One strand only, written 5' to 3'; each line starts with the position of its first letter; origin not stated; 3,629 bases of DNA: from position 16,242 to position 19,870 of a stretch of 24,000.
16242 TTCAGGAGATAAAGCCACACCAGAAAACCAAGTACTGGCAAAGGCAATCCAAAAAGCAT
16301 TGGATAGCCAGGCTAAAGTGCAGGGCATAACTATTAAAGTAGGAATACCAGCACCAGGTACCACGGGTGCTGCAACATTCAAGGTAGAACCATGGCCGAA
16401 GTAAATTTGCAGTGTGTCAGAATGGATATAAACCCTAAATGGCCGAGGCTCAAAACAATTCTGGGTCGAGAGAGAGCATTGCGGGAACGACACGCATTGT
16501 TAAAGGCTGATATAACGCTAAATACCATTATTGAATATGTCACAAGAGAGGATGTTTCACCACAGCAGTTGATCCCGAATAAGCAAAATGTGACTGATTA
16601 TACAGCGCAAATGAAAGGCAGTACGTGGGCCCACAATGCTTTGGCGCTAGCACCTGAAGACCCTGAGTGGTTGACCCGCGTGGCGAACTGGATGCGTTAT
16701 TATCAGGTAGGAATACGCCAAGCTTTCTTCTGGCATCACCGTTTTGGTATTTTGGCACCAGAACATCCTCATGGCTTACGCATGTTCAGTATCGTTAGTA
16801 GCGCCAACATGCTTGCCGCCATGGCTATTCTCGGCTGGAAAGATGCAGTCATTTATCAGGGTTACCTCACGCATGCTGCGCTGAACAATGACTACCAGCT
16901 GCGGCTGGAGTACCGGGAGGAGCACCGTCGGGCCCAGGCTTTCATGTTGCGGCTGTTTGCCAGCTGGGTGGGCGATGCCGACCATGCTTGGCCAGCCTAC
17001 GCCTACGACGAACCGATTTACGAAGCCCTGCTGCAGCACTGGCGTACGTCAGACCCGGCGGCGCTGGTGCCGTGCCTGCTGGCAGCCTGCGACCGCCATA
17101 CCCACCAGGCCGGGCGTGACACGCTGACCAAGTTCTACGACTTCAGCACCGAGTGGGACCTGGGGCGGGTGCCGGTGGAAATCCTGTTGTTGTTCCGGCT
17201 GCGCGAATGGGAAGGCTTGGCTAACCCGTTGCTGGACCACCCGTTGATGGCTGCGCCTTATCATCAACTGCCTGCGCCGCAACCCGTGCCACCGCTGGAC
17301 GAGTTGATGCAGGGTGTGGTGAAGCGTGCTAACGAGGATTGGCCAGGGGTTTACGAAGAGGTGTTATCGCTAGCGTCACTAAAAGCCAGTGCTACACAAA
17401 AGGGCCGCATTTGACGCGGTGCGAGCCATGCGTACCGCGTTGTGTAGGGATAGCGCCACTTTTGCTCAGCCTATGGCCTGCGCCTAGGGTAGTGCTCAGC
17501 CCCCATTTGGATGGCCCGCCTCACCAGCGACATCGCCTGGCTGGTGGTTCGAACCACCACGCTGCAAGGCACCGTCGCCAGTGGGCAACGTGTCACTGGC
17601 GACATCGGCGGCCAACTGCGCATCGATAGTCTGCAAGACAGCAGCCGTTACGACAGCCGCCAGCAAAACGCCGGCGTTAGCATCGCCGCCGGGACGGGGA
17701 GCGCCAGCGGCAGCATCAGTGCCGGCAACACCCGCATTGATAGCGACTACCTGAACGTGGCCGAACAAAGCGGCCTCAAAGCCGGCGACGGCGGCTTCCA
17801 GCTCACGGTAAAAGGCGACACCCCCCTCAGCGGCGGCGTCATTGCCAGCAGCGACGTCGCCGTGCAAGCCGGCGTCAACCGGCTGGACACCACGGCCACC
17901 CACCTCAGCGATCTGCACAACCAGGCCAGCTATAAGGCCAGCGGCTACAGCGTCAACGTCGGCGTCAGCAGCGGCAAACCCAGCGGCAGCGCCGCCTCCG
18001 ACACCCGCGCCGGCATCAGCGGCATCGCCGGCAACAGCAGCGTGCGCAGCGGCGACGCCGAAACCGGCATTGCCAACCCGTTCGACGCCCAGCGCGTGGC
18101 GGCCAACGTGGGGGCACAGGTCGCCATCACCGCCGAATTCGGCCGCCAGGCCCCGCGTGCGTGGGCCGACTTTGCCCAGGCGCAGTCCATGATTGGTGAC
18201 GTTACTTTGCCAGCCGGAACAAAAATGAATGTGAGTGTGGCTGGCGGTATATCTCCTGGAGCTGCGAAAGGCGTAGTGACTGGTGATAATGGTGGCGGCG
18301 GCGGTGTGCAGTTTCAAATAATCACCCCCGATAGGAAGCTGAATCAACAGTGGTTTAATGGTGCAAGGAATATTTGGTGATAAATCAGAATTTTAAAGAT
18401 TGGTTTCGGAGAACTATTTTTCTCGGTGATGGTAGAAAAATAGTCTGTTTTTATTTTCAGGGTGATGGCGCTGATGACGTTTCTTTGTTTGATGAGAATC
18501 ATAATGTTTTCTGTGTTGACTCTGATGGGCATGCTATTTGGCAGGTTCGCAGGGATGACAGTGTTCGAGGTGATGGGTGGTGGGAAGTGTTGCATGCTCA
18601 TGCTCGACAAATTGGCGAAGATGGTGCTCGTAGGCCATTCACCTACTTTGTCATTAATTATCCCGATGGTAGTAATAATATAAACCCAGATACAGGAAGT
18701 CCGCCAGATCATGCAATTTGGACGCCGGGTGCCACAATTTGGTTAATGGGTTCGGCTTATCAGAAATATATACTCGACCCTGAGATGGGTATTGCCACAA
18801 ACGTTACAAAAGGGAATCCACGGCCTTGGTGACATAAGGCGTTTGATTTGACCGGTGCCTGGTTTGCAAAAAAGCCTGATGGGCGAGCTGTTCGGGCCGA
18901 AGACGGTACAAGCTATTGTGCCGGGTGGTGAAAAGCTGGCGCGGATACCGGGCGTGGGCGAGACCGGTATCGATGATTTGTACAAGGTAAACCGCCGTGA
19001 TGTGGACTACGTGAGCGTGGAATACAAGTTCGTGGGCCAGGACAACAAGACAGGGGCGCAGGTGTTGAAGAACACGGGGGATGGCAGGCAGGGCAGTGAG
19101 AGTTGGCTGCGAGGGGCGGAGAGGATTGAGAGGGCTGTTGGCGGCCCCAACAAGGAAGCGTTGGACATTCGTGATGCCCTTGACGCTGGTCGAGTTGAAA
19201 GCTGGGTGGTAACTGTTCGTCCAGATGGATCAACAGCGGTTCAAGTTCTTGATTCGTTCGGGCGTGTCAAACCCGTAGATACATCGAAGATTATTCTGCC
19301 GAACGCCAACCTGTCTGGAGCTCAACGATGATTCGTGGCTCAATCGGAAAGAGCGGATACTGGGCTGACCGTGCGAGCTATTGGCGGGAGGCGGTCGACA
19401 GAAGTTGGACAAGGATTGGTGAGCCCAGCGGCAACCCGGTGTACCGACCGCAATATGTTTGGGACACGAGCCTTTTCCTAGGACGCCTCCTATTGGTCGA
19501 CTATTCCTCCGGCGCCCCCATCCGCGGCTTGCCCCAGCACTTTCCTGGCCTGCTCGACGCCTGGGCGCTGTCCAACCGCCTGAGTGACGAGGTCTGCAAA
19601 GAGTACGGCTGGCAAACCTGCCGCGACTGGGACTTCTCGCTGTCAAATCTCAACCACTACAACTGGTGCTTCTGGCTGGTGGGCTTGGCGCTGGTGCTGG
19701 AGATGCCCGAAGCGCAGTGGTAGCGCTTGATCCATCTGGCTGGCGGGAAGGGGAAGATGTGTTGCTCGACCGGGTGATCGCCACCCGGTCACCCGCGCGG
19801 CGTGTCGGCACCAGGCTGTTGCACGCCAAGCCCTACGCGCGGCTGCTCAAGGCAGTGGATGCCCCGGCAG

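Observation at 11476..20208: Five toxin/immunity modules with four different predicted toxin folds stacked behind one cdiA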

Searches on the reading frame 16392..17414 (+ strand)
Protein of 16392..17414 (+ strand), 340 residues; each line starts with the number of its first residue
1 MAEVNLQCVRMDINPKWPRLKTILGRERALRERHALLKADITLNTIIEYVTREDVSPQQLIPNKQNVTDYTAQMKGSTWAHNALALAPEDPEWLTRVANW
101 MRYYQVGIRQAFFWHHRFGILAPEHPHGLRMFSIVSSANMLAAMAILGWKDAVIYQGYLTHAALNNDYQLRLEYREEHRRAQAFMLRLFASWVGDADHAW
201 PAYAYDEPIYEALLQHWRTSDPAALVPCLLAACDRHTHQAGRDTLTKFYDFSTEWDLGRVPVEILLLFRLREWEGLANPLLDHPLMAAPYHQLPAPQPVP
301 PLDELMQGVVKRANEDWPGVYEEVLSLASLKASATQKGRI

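Call 4: search_protein_families(library=pfam, max_evalue=0.1, proteins=[window:16392-17411:+])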
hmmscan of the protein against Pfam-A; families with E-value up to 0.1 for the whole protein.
window:16392-17411:+ (340 aa): 0 families

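Call 8: search_protein_families(library=ncbifam, max_evalue=0.1, proteins=[window:16392-17411:+])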
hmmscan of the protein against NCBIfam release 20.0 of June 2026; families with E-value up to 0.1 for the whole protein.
window:16392-17411:+ (340 aa): 0 families

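Call 12: find_encoding_contigs(protein=window:16392-17414:+, flank=10000, max_places=6)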
Protein window:16392-17414:+ (340 aa): 3 contigs read that carry it; 3 places shown.
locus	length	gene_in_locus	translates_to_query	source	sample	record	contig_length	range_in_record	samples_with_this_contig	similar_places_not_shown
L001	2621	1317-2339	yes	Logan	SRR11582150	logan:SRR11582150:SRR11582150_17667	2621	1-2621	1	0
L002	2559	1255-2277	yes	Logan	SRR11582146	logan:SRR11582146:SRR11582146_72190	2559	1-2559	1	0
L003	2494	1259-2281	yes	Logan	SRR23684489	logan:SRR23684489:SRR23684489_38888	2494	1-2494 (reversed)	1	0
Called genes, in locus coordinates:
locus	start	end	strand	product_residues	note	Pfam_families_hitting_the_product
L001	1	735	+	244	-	?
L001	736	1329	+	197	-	-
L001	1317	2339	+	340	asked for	-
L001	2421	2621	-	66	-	?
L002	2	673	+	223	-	?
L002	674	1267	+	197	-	-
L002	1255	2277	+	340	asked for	-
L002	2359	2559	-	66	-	?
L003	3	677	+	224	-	?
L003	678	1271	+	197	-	-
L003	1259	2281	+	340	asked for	-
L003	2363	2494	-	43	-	?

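Call 43: find_homologous_proteins(query=window:16392-17411:+, max_evalue=0.001)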
Query window:16392-17411:+ (340 aa): 225 proteins with E <= 0.001 among 3250 candidates; the best 120 are listed.
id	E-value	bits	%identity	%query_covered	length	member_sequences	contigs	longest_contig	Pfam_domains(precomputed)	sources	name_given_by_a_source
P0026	6.0e-225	764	97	99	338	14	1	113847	-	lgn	-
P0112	3.5e-193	659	83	99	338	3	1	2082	-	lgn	-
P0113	3.8e-188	643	82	100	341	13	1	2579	-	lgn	-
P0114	3.4e-157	541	70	100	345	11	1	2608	-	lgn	-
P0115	2.6e-142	492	65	97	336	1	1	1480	-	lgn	-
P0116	8.1e-139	481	63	98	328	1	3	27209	-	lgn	-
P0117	2.4e-136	473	62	97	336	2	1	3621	-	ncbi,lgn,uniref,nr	ncbi:hypothetical protein [Iodobacter sp.]|uniref:hypothetical protein n=1 Tax=Iodobacter sp. TaxID=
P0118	7.4e-136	471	61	97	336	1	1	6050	-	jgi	jgi:hypothetical protein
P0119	1.3e-134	467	64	98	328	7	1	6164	-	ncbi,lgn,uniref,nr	ncbi:hypothetical protein [Limnohabitans sp. DM1]|uniref:hypothetical protein n=1 Tax=Limnohabitans 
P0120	2.7e-134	466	62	97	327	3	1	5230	-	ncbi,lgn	-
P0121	4.2e-134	465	62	98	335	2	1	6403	-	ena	-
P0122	3.8e-133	462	63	98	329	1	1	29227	-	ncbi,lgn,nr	ncbi:MAG: hypothetical protein PHH36_10060 [Sideroxydans sp.]|nr:hypothetical protein [Sideroxydans 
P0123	4.4e-133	462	62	97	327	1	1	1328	-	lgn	-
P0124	8.1e-132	458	61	98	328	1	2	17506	-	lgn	-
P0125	9.7e-132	457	62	98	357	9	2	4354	-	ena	-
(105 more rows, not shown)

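Call 46: search_protein_families(library=pfam, alignment_id=A3, max_evalue=1)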
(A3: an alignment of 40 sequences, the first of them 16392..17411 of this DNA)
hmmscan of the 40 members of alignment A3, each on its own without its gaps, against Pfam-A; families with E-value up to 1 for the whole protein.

A. member 1, window:16392-17411:+ (340 aa): 0 families

B. families by the number of members that match (of 40 scanned): 9 families
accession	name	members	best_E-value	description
PF19418.4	DEPDC5_CTD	1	0.042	DEPDC5 protein C-terminal region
PF03970.18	Herpes_UL37_1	1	0.1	Herpesvirus UL37 tegument protein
PF12487.13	DUF3703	1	0.13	Protein of unknown function (DUF3703)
PF19471.4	DUF6008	1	0.13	Family of unknown function (DUF6008)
PF15919.11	HicB_lk_antitox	1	0.14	HicB_like antitoxin of bacterial toxin-antitoxin system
PF05999.16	Herpes_U5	1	0.2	Herpesvirus U5-like family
PF06487.18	SAP18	1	0.22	Sin3 associated polypeptide p18 (SAP18)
PF06021.17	Gly_acyl_tr_N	1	0.24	Aralkyl acyl-CoA:amino acid N-acyltransferase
PF17874.7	TPR_MalT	1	0.29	MalT-like TPR region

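Call 53: predict_structure(alignment_id=A3)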
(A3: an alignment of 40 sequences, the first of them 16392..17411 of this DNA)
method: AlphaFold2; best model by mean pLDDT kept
length: 340 residues; sequences in the alignment: 40
mean_pLDDT: 92.1   pTM: 0.91
mean pLDDT of the five models: 92.1, 90.5, 89.6, 89.0, 88.8
residues with pLDDT >= 90: 265; 70-90: 61; 50-70: 9; < 50: 5
segments of 3 or more residues with pLDDT < 50: 338-340
pLDDT, mean of each block of 10 residues (from residue 1): 70 95 90 73 89 89 87 93 95 97 97 91 80 95 99 98 94 91 98 95 95 97 97 97 91 84 98 98 97 97 97 95 97 73
secondary structure, 60 per line:
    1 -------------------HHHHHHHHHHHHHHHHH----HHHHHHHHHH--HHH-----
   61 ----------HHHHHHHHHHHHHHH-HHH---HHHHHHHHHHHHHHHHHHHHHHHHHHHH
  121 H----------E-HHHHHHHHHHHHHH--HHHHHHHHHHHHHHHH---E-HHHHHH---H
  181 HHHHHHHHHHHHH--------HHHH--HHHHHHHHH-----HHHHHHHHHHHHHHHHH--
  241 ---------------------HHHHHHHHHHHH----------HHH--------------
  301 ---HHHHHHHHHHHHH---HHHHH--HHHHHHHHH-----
elements in order: H20-36 H41-50 H71-85 H93-121 H134-147 H150-165 H171-176 H180-193 H202-205 H208-216 H222-238 H262-273 H304-316 H320-324 H327-335

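Call 57: fold_search(model_id=the predicted structure, library=pdb)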
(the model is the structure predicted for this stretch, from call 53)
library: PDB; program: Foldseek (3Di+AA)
matches with E <= 10: 92; with E <= 0.001: 0
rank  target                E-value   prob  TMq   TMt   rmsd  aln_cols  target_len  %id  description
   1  4kik_B                1.5e+00  0.04  0.10  0.06  31.6       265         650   10  Human IkB kinase beta (released 2013-06-26)
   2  2fon_B                1.7e+00  0.03  0.13  0.09  23.0       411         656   10  X-ray crystal structure of LeACX1, an acyl-CoA oxidase from Lycopersicon esculentum (tomato) (released 2006-05-23)
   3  9g2s_B                1.7e+00  0.02  0.12  0.09  24.0       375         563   15  Cryo-EM structure of IrtAB 2xEQ, Q249R_IrtB mutant in LMNG (released 2024-12-18)
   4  7kqr_A                2.0e+00  0.07  0.19  0.20  19.8       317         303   13  A 1.89-A resolution substrate-bound crystal structure of heme-dependent tyrosine hydroxylase from S. sclerotialus (released 2021-03-31)
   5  9hkl_B                2.1e+00  0.03  0.13  0.10  25.0       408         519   10  BetP-M150E in complex with GABA in an inward-facing state (released 2025-12-17)
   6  4fc4_B                2.1e+00  0.03  0.12  0.14  19.6       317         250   12  FNT family ion channel (released 2012-11-21)
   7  4he8_C                2.4e+00  0.06  0.17  0.18  20.2       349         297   12  Crystal structure of the membrane domain of respiratory complex I from Thermus thermophilus (released 2013-02-13)
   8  9fw3_B                2.5e+00  0.02  0.12  0.09  23.9       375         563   14  Cryo-EM structure of IrtAB 2xEQ mutant in outward-occluded state in nanodisc in complex with mycobactin (released 2024-12-18)
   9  6yk8_A                2.8e+00  0.02  0.10  0.12  20.7       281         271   13  OTU-like deubiquitinase from Legionella -Lpg2529 (released 2021-02-10)
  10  9g2r_A                2.9e+00  0.06  0.14  0.19  30.3       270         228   14  Endophilin B1 dimers bound to nanodiscs (released 2024-08-07)
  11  9qsx_D                2.9e+00  0.03  0.11  0.13  18.9       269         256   10  Cryo-EM structure of aquaporin 3 at pH 8.0 (released 2026-02-18)
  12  8ce1_C                2.9e+00  0.02  0.12  0.14  20.4       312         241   10  Cytochrome c maturation complex CcmABCD (released 2023-09-06)
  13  1w07_B                3.1e+00  0.03  0.14  0.09  21.7       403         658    9  Arabidopsis thaliana acyl-CoA oxidase 1 (released 2004-12-15)
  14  7kqr_B                3.3e+00  0.04  0.16  0.18  20.1       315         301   11  A 1.89-A resolution substrate-bound crystal structure of heme-dependent tyrosine hydroxylase from S. sclerotialus (released 2021-03-31)
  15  7buw_B                3.3e+00  0.04  0.16  0.17  19.4       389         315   11  Eucommia ulmoides TPT3 mutant -C94Y/A95F (released 2021-02-17)
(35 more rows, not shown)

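Call 84: search_solved_structures(query=A3, max_evalue=1)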
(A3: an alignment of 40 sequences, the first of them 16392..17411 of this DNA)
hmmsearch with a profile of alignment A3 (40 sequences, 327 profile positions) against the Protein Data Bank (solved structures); distinct sequences matched with E-value up to 1: 0.

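Call 86: search_protein_families(library=padloc, max_evalue=0.01, proteins=[window:16392-17411:+])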
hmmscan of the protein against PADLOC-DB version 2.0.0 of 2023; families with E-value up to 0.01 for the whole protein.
window:16392-17411:+ (340 aa): 0 families

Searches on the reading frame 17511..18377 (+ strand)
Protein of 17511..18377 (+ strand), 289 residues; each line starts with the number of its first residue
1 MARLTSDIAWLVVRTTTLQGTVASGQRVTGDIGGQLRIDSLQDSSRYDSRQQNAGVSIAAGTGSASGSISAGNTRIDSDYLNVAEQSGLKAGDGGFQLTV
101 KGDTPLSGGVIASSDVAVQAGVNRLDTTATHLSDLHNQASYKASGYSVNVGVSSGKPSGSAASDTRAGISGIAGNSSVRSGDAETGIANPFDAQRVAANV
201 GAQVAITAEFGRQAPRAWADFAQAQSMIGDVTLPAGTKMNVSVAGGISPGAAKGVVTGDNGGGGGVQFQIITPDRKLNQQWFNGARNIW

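Call 4: search_protein_families(library=pfam, max_evalue=0.1, proteins=[window:17511-18377:+])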
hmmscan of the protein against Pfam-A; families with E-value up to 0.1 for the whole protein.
window:17511-18377:+ (289 aa): 1 family
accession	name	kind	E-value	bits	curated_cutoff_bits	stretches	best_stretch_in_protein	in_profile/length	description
PF13332.12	Fil_haemagg_2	-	9e-08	32.9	22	1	16-54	132-170/170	Hemagglutinin repeat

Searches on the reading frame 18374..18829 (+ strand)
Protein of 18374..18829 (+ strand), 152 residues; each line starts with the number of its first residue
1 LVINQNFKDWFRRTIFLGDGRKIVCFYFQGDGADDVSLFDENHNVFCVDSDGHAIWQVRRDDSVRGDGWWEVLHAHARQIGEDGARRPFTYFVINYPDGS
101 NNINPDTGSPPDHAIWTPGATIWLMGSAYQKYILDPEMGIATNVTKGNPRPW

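Call 4: search_protein_families(library=pfam, max_evalue=0.1, proteins=[window:18374-18829:+])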
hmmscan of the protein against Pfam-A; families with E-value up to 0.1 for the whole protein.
window:18374-18829:+ (152 aa): 1 family
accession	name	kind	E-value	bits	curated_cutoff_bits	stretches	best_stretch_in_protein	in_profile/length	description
PF25292.1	Beta-prop_CGLA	-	0.071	13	26.8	1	23-61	34-72/316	Lambda-carrageenase beta-propeller domain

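Call 8: search_protein_families(library=ncbifam, max_evalue=0.1, proteins=[window:18374-18829:+])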
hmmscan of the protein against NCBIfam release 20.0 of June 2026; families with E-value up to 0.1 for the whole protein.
window:18374-18829:+ (152 aa): 0 families

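Call 64: search_protein_families(library=pfam, max_evalue=10, proteins=[window:18374-18829:+])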
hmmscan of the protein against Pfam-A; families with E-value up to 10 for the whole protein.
window:18374-18829:+ (152 aa): 1 family
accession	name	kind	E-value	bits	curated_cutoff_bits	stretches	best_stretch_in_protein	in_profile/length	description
PF25292.1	Beta-prop_CGLA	-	0.071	13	26.8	1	23-61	34-72/316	Lambda-carrageenase beta-propeller domain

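Call 86: search_protein_families(library=padloc, max_evalue=0.01, proteins=[window:18374-18829:+])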
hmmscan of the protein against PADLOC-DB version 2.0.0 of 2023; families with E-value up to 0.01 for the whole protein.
window:18374-18829:+ (152 aa): 0 families

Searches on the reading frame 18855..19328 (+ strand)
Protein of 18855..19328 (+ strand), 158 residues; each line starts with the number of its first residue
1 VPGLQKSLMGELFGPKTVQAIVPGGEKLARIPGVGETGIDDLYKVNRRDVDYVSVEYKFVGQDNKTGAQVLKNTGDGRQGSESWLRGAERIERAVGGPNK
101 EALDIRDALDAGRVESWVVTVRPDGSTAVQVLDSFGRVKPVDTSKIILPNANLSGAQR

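Call 4: search_protein_families(library=pfam, max_evalue=0.1, proteins=[window:18855-19328:+])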
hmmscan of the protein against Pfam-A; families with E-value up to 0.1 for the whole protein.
window:18855-19328:+ (158 aa): 0 families

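Call 8: search_protein_families(library=ncbifam, max_evalue=0.1, proteins=[window:18855-19328:+])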
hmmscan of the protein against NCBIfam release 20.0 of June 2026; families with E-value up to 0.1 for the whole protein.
window:18855-19328:+ (158 aa): 1 family
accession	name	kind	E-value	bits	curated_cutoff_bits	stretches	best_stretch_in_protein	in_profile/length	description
NF002672.0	PRK02395.1-4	subfamily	0.082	11.6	435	1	90-145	302-358/486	hypothetical protein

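Call 64: search_protein_families(library=pfam, max_evalue=10, proteins=[window:18855-19328:+])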
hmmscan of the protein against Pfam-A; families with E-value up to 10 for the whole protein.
window:18855-19328:+ (158 aa): 1 family
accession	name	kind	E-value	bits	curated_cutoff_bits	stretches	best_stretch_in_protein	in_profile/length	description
PF24119.1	DUF7393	-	0.16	12.1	27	1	120-147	16-43/48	Domain of unknown function (DUF7393)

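Call 86: search_protein_families(library=padloc, max_evalue=0.01, proteins=[window:18855-19328:+])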
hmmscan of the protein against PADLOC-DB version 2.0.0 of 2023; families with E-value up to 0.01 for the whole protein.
window:18855-19328:+ (158 aa): 0 families

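Call 95: search_solved_structures(query=A5, max_evalue=10, show_alignments=2)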
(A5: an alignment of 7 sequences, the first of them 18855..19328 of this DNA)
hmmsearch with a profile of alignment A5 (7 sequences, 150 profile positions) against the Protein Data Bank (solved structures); distinct sequences matched with E-value up to 10: 1.
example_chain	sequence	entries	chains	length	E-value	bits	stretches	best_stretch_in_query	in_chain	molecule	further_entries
3dxl_A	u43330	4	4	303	0.039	16.9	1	29-100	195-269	Allergen Aed a 2 | D7 protein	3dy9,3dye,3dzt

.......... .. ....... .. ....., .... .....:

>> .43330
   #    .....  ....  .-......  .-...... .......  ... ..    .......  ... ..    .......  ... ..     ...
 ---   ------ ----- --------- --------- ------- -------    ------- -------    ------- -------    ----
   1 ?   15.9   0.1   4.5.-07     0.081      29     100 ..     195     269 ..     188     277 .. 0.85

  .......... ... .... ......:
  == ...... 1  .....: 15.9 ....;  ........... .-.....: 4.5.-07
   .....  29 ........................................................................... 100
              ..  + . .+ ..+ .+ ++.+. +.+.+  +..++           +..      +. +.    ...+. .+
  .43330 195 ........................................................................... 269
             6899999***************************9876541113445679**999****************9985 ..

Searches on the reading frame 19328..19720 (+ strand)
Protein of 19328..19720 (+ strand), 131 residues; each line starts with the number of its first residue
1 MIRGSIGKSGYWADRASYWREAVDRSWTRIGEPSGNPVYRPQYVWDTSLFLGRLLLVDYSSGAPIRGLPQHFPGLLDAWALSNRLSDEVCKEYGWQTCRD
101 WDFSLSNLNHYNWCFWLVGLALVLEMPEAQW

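Call 5: search_protein_families(library=pfam, max_evalue=0.1, proteins=[window:19328-19720:+])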
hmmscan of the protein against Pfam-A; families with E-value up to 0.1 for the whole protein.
window:19328-19720:+ (131 aa): 1 family
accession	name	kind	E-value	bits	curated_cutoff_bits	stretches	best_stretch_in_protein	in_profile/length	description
PF08928.15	PoNi_N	-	5.6e-07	30.1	22.4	1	9-131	7-112/117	PoNe immunity protein (PoNi), N-terminal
